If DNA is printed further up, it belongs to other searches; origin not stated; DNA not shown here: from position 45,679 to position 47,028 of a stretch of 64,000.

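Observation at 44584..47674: Four-gene minus-strand operon of secreted low-complexity proteins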

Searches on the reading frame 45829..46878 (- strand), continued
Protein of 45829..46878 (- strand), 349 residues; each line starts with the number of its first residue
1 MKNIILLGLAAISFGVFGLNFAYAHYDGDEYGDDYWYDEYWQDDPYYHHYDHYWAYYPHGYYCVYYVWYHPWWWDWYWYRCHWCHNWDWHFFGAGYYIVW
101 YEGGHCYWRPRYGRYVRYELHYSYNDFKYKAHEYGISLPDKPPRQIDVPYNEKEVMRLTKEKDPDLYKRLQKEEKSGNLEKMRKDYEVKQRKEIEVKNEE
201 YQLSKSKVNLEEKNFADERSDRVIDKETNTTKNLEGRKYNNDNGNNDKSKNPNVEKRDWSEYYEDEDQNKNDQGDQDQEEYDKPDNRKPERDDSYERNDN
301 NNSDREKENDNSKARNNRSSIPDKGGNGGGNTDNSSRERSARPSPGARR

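Call 78: find_encoding_contigs(protein=P0001, flank=6000, max_places=1)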
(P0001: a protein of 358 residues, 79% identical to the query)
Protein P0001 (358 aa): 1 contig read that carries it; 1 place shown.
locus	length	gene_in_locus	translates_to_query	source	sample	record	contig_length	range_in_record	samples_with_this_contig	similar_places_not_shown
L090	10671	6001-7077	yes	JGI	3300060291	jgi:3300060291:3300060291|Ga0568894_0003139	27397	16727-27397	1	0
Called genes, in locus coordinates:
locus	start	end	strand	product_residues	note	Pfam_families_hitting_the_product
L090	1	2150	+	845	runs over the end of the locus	PF00113:Enolase_C, PF03952:Enolase_N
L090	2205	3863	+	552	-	PF01435:Peptidase_M48, PF13453:Zn_ribbon_TFIIB (weak)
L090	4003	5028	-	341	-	PF20208:ARPP-1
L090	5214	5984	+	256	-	-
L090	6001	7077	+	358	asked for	-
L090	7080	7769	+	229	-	PF14326:DUF4384, PF08308:PEGA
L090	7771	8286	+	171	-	-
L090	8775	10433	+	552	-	PF24170:Fn3-II_PB4 (faint), PF06739:SBBP (weak)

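Call 89: fold_search(model_id=the predicted structure, library=viral)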
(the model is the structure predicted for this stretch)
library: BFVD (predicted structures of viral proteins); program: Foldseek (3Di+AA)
matches with E <= 10: 32; with E <= 0.001: 0
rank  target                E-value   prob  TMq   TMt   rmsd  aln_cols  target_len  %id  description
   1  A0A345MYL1            5.7e-01  0.06  0.09  0.09  17.4       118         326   14  (no name in the UniProt tables at hand)
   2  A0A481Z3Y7            6.0e-01  0.08  0.11  0.12  13.7       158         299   18  Uncharacterized protein [Pithovirus LCPAC104]
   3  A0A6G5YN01            1.1e+00  0.21  0.12  0.20   6.3        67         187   15  (no name in the UniProt tables at hand)
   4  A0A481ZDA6            1.6e+00  0.06  0.11  0.15  12.5       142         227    9  Uncharacterized protein [Pithovirus LCPAC406]
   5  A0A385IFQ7            1.7e+00  0.04  0.08  0.20  11.1        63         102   16  Uncharacterized protein [Dickeya phage Luksen]
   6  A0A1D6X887            2.3e+00  0.04  0.08  0.20  14.6        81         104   16  Uncharacterized protein [Bacillus phage PBC4]
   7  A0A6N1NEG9            2.9e+00  0.03  0.12  0.14  14.1       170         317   12  Uncharacterized protein [Tupanvirus deep ocean]
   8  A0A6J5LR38            3.1e+00  0.07  0.08  0.24   9.9        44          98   20  Uncharacterized protein [uncultured Caudovirales phage]
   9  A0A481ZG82            3.1e+00  0.04  0.10  0.12  14.3       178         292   11  Uncharacterized protein [Pithovirus LCPAC404]
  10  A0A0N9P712            3.3e+00  0.14  0.08  0.27   2.0        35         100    8  Uncharacterized protein [Acidianus bottle-shaped virus 3 strain ABV3]
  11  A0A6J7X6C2            3.8e+00  0.06  0.09  0.35   3.9        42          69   14  Uncharacterized protein [uncultured Caudovirales phage]
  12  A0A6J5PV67            4.0e+00  0.07  0.11  0.07   5.8        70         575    7  Uncharacterized protein [uncultured Caudovirales phage]
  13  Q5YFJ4                4.0e+00  0.03  0.13  0.16  46.6       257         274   18  Uncharacterized protein [Singapore grouper iridovirus]
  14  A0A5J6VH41            4.3e+00  0.06  0.12  0.14  41.7       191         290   17  Uncharacterized protein [Megaviridae environmental sample]
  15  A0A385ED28            4.6e+00  0.10  0.11  0.25   2.8        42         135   10  Uncharacterized protein [Caulobacter phage CcrPW]
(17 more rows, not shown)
